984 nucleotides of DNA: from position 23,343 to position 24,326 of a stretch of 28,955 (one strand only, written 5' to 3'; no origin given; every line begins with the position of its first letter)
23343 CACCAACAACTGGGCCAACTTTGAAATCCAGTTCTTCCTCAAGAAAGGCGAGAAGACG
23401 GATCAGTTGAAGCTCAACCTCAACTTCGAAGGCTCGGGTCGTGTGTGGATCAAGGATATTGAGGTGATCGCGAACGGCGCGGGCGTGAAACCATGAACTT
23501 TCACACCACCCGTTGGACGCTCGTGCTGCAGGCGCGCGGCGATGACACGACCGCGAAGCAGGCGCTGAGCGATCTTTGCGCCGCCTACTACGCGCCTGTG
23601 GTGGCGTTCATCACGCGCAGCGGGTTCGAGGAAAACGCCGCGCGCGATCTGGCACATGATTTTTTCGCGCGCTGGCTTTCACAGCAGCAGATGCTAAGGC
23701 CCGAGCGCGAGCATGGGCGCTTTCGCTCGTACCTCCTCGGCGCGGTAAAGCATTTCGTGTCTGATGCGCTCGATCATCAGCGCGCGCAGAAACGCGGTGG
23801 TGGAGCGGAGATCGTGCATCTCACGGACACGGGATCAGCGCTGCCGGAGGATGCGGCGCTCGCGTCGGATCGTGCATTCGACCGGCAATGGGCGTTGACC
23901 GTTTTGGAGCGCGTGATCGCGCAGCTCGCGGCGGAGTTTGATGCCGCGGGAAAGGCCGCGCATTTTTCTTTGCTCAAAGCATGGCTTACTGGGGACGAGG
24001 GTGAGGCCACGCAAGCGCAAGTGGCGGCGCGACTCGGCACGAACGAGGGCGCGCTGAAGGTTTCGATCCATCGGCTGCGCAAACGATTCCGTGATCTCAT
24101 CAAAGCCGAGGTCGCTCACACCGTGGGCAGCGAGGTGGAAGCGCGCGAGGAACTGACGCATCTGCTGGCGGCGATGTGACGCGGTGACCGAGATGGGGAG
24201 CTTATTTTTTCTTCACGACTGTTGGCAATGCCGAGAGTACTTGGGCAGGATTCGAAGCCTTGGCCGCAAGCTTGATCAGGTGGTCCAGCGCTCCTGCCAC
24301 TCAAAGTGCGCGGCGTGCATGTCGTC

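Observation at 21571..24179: Ser/Thr kinase fused to a signal-peptidase/LexA-like domain, translationally coupled to an ECF sigma factor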

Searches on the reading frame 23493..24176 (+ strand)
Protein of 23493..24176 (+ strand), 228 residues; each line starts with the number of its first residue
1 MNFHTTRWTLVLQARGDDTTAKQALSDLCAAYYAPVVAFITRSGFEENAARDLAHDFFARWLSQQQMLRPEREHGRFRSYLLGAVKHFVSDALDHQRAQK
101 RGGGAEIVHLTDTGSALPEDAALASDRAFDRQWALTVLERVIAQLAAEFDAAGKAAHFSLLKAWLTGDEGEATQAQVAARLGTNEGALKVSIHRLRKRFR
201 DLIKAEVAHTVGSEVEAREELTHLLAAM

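Call 6: search_protein_families(library=pfam, proteins=[window:23493-24176:+], max_evalue=1)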
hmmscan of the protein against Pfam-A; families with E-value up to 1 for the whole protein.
window:23493-24176:+ (228 aa): 3 families
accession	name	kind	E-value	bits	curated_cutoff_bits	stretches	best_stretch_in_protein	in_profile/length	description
PF08281.18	Sigma70_r4_2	-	0.0063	16.6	25.7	1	173-198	28-53/54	Sigma-70, region 4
PF04542.20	Sigma70_r2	-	0.017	15.3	24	1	31-97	4-69/71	Sigma-70 region 2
PF11164.13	DUF2948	-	0.083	13.3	25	1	124-206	52-131/139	Protein of unknown function (DUF2948)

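Call 7: search_protein_families(library=ncbifam, proteins=[window:23493-24176:+], max_evalue=1)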
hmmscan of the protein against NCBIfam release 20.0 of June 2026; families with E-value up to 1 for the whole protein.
window:23493-24176:+ (228 aa): 16 families
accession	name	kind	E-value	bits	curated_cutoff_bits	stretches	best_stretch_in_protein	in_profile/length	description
TIGR02937.1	sigma70-ECF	superfamily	1.3e-08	34.6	42.9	1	24-201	2-163/165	sigma-70 family RNA polymerase sigma factor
TIGR02985.1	Sig70_bacteroi1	subfamily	7.3e-07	29.5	126.4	1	26-147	4-117/162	RNA polymerase sigma-70 factor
TIGR02952.1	Sig70_famx2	equivalog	0.0018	18.2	206.45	1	21-125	9-110/170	ECF subfamily RNA polymerase sigma factor, BldN family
NF058625.1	sigma_PG0214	equivalog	0.0021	17.8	130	0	173-205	131-163/170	GFO_1088 family ECF-type sigma factor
NF007230.0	PRK09648.1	subfamily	0.0031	17.3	209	1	62-138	66-142/195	RNA polymerase sigma factor ShbA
NF010500.0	PRK13919.1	subfamily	0.0047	17.1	226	1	10-98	14-96/186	putative RNA polymerase sigma E protein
NF009166.1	PRK12513.1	equivalog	0.006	16.3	206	1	22-147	21-141/193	RNA polymerase sigma factor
NF009191.0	PRK12539.1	subfamily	0.0067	16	171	1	173-205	149-181/185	sigma-70 family RNA polymerase sigma factor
NF007218.0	PRK09639.1-2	equivalog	0.009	15.7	265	1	26-117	27-109/185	RNA polymerase sigma factor SigX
NF009179.0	PRK12527.1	equivalog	0.014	15.4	162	1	31-147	3-108/159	RNA polymerase sigma factor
NF041236.1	CAS_III-E_sigma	exception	0.015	15.2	100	1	44-204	45-205/206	type III-E CRISPR-associated RpoE-like sigma factor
NF046112.1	MSMEG_6209_Nter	domain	0.016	15.5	25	0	187-217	4-34/56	three-helix bundle dimerization domain-containing protein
NF033592.1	transpos_IS4_1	equivalog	0.022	13.8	115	1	6-140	31-173/332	IS4 family transposase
TIGR02989.1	Sig-70_gvs1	subfamily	0.033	14.1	124.55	0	28-201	6-156/158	RNA polymerase sigma-70 factor, Rhodopirellula/Verrucomicrobium family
NF009164.0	PRK12511.1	equivalog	0.046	13.2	185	1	46-113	27-90/182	RNA polymerase sigma factor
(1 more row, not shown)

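Call 29: find_homologous_proteins(query=window:23493-24176:+)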
Query window:23493-24176:+ (228 aa): 6394 proteins with E <= 0.001 among 7930 candidates; the best 120 are listed.
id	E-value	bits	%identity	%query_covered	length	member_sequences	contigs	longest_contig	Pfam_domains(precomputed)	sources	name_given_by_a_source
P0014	4.0e-143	492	100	100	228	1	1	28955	-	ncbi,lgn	-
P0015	7.2e-128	443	88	100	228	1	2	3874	-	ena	-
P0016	5.2e-126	437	88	100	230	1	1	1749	-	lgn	-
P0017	4.9e-123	427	84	100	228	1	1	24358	-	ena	-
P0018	1.4e-120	419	84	100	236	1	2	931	-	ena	-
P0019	5.3e-120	417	84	100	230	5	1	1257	-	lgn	-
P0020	5.8e-118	410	81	100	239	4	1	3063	-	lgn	-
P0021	1.7e-107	376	77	100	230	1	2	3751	-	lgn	-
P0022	5.1e-107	374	75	100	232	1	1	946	-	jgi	jgi:RNA polymerase sigma factor (sigma-70 family)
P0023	1.5e-106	373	74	100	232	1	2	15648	-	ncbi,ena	-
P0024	3.5e-106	372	74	100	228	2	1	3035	PF08281.19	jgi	jgi:RNA polymerase sigma-70 factor (ECF subfamily)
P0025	7.0e-104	364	72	99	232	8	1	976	-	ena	-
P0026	1.5e-102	360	72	100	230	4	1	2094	-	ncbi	-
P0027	3.7e-102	359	71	100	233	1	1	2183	PF08281.19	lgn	-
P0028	8.5e-102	357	72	100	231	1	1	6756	PF04542.21,PF08281.19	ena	-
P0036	3.5e-99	349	72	100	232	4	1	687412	-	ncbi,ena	-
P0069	1.2e-70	256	57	99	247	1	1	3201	PF07638.18,PF04542.21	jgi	jgi:RNA polymerase sigma factor (sigma-70 family)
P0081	3.5e-69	251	54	100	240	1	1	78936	PF07638.18,PF08281.19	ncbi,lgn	ncbi:MAG: RNA polymerase sigma factor [Verrucomicrobiales bacterium]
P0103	2.0e-68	248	56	100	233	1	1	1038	PF07638.18,PF08281.19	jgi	jgi:RNA polymerase sigma-70 factor (ECF subfamily)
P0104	2.3e-68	248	54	100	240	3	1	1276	PF07638.18,PF08281.19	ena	-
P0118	5.4e-68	247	55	100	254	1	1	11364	PF07638.18,PF04542.21,PF08281.19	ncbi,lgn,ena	-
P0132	1.1e-67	246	53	99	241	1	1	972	PF07638.18,PF04542.21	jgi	jgi:RNA polymerase sigma factor (sigma-70 family)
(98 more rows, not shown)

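Call 34: find_encoding_contigs(protein=P0017, flank=6000, max_places=2)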
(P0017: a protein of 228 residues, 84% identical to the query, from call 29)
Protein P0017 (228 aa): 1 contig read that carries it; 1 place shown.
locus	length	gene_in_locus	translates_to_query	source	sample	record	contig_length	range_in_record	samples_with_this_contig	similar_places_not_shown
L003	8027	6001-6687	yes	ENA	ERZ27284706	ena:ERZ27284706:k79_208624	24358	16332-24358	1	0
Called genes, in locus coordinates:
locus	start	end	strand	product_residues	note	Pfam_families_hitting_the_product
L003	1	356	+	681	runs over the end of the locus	-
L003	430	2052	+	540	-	PF01268:FTHFS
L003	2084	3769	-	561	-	-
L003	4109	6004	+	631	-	PF00069:Pkinase, PF01636:APH (faint), PF07714:PK_Tyr_Ser-Thr, PF03109:ABC1 (weak), PF00717:Peptidase_S24 (weak)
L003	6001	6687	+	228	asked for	-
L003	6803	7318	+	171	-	-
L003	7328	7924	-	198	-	PF02577:BFN_dom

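Call 35: find_encoding_contigs(protein=P0036, flank=6000, max_places=2)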
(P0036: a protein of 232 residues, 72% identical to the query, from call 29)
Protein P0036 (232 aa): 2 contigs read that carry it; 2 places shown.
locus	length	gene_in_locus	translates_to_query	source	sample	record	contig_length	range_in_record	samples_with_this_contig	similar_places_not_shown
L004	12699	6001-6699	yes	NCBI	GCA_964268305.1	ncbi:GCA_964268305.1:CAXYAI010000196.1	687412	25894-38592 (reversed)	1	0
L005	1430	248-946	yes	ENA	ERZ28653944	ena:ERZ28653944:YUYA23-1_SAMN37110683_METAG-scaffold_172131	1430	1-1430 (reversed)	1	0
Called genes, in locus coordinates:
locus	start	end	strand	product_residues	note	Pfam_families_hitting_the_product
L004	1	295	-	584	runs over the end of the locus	PF24685:OB_RRP5_4th (faint), PF21710:Spt6_S1 (faint), PF00575:S1, PF13509:S1_2 (faint), PF00575:S1, PF23459:S1_RRP5 (weak), PF00575:S1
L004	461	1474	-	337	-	PF04055:Radical_SAM, PF06969:HemN_C (weak)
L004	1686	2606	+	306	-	PF00528:BPD_transp_1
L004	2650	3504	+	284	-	PF12911:OppC_N, PF00528:BPD_transp_1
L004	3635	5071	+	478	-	PF00069:Pkinase, PF01636:APH (faint), PF07714:PK_Tyr_Ser-Thr, PF03109:ABC1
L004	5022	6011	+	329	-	-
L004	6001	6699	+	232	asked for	-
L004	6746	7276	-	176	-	-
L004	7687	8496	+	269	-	PF13091:PLDc_2, PF17726:DpnI_C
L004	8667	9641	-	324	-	PF12006:DUF3500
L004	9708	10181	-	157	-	PF01475:FUR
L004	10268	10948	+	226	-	PF01551:Peptidase_M23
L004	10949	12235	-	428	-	PF00202:Aminotran_3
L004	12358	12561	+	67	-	-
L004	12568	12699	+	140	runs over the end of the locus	PF01850:PIN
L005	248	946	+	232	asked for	-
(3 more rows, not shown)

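Call 36: find_encoding_contigs(protein=P0081, flank=6000, max_places=2)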
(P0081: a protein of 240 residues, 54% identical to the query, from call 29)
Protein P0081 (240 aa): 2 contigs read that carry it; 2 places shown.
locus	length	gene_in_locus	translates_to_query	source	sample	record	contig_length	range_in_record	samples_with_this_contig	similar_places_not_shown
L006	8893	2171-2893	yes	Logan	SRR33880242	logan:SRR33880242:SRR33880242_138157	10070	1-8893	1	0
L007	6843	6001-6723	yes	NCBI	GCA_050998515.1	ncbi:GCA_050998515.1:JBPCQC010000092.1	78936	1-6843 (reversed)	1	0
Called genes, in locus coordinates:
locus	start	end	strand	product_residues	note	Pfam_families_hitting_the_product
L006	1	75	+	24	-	?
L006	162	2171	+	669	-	PF00069:Pkinase, PF07714:PK_Tyr_Ser-Thr, PF03109:ABC1 (weak)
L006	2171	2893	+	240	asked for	PF07638:Sigma70_ECF, PF08281:Sigma70_r4_2 (weak)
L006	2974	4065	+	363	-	PF00817:IMS, PF11798:IMS_HHH (faint), PF11799:IMS_C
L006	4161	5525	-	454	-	PF07394:DUF1501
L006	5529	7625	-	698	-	PF07583:PSCyt2, PF07587:PSD1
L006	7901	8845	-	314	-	PF00892:EamA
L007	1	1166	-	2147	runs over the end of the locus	PF00932:LTD, PF08757:CotH, PF18911:PKD_4 (weak), PF00932:LTD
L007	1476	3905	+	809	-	PF07583:PSCyt2, PF07587:PSD1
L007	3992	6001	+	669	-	PF00069:Pkinase, PF07714:PK_Tyr_Ser-Thr, PF03109:ABC1 (weak)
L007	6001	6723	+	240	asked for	PF07638:Sigma70_ECF, PF08281:Sigma70_r4_2 (weak)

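Call 76: find_encoding_contigs(protein=P0014, flank=10000, max_places=2)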
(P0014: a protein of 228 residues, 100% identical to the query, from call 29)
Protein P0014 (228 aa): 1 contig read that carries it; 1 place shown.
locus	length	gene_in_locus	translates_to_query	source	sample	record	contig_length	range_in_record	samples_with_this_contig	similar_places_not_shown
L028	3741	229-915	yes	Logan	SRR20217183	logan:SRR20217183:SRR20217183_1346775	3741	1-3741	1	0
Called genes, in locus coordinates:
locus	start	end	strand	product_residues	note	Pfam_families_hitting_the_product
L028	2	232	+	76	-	?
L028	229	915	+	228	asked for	-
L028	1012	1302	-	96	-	-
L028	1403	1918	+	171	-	-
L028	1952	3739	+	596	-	?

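Call 78: search_solved_structures(query=A6, max_evalue=1, show_alignments=2)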
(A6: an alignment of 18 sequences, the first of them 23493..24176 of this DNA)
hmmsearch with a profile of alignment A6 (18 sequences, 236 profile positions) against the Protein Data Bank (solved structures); distinct sequences matched with E-value up to 1: 18.
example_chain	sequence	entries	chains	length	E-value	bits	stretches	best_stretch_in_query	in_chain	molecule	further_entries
9m9d_F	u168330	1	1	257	0.019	17.6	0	174-211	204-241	ECF RNA polymerase sigma factor SigE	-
9m9e_F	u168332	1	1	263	0.02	17.5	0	174-211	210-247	ECF RNA polymerase sigma factor SigE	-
9m98_F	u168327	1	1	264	0.02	17.5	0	174-211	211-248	ECF RNA polymerase sigma factor SigE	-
6dxo_A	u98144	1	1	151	0.036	16.6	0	26-101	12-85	RNA polymerase ECF-subfamily sigma factor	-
3e46_A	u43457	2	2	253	0.048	16.2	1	158-216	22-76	Ubiquitin-conjugating enzyme E2-25 kDa | Ubiquitin-conjugating enzyme E2 K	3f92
1yio_A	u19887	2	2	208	0.15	14.7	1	135-216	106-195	response regulatory protein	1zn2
2q1z_A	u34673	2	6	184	0.19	14.3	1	8-78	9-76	RpoE, ECF SigE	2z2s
5clv_E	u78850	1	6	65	0.25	13.9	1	179-208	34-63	TrfB transcriptional repressor protein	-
5clv_A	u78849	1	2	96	0.47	13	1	179-208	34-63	TrfB transcriptional repressor protein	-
5cm3_A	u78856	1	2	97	0.48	13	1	179-208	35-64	TrfB transcriptional repressor protein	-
5ckt_A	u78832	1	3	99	0.49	12.9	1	179-208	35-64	TrfB transcriptional repressor protein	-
9isn_F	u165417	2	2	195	0.5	12.9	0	181-209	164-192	ECF sigma factor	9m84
2n5g_A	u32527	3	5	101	0.5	12.9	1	179-208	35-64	TrfB transcriptional repressor protein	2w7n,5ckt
3hug_A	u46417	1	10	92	0.56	12.7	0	148-207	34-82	RNA polymerase sigma factor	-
8u3b_G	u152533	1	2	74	0.66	12.5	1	181-221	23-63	Nitrate/nitrite response regulator protein NarL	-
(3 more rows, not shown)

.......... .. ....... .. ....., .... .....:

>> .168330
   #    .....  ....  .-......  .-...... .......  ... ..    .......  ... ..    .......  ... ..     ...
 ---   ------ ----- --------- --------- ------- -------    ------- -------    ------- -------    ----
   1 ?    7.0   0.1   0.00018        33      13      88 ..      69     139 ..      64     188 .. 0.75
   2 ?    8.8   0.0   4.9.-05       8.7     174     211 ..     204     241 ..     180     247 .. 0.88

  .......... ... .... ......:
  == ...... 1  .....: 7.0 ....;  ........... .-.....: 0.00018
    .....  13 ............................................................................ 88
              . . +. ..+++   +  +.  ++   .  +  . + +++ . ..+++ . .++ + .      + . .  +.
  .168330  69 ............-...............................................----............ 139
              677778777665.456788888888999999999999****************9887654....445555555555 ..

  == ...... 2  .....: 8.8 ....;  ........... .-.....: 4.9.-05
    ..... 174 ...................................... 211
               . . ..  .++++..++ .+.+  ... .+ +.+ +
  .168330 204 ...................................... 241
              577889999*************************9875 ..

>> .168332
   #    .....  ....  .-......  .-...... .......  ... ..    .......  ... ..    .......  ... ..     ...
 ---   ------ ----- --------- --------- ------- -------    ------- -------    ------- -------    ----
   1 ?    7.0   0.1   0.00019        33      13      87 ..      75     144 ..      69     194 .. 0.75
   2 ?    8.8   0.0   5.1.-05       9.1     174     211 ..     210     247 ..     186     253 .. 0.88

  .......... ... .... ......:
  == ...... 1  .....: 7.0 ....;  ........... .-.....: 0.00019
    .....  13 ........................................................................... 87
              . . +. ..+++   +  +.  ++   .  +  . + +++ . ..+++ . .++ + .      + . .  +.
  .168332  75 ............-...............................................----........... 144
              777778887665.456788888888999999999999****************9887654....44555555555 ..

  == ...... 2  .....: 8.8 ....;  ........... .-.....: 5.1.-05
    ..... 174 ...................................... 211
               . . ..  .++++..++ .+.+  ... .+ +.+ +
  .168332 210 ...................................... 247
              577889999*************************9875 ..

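Call 79: search_protein_families(library=pfam, alignment_id=A6, max_evalue=0.01)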
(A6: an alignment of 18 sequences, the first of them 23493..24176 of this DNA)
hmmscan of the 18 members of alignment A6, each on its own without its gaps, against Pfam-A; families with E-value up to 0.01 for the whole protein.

A. member 1, window:23493-24176:+ (228 aa): 1 family
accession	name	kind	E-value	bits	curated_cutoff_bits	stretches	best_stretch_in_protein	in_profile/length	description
PF08281.18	Sigma70_r4_2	-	0.0063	16.6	25.7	0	173-198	28-53/54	Sigma-70, region 4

B. families by the number of members that match (of 18 scanned): 11 families
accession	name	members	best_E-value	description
PF08281.18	Sigma70_r4_2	17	1.2e-06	Sigma-70, region 4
PF04542.20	Sigma70_r2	13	1.3e-07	Sigma-70 region 2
PF07638.17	Sigma70_ECF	10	7.2e-08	ECF sigma factor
PF12802.13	MarR_2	4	0.0017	MarR family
PF13412.12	HTH_24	4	0.0033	Winged helix-turn-helix DNA-binding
PF04545.22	Sigma70_r4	3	0.00019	Sigma-70, region 4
PF13518.12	HTH_28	2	0.0037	Helix-turn-helix domain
PF11709.13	Mit_ribos_Mrp51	1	0.0028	Mitochondrial ribosomal protein subunit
PF13404.12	HTH_AsnC-type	1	0.0084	AsnC-type helix-turn-helix domain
PF13384.12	HTH_23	1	0.0096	Homeodomain-like domain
PF00126.33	HTH_1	1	0.0098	Bacterial regulatory helix-turn-helix protein, lysR family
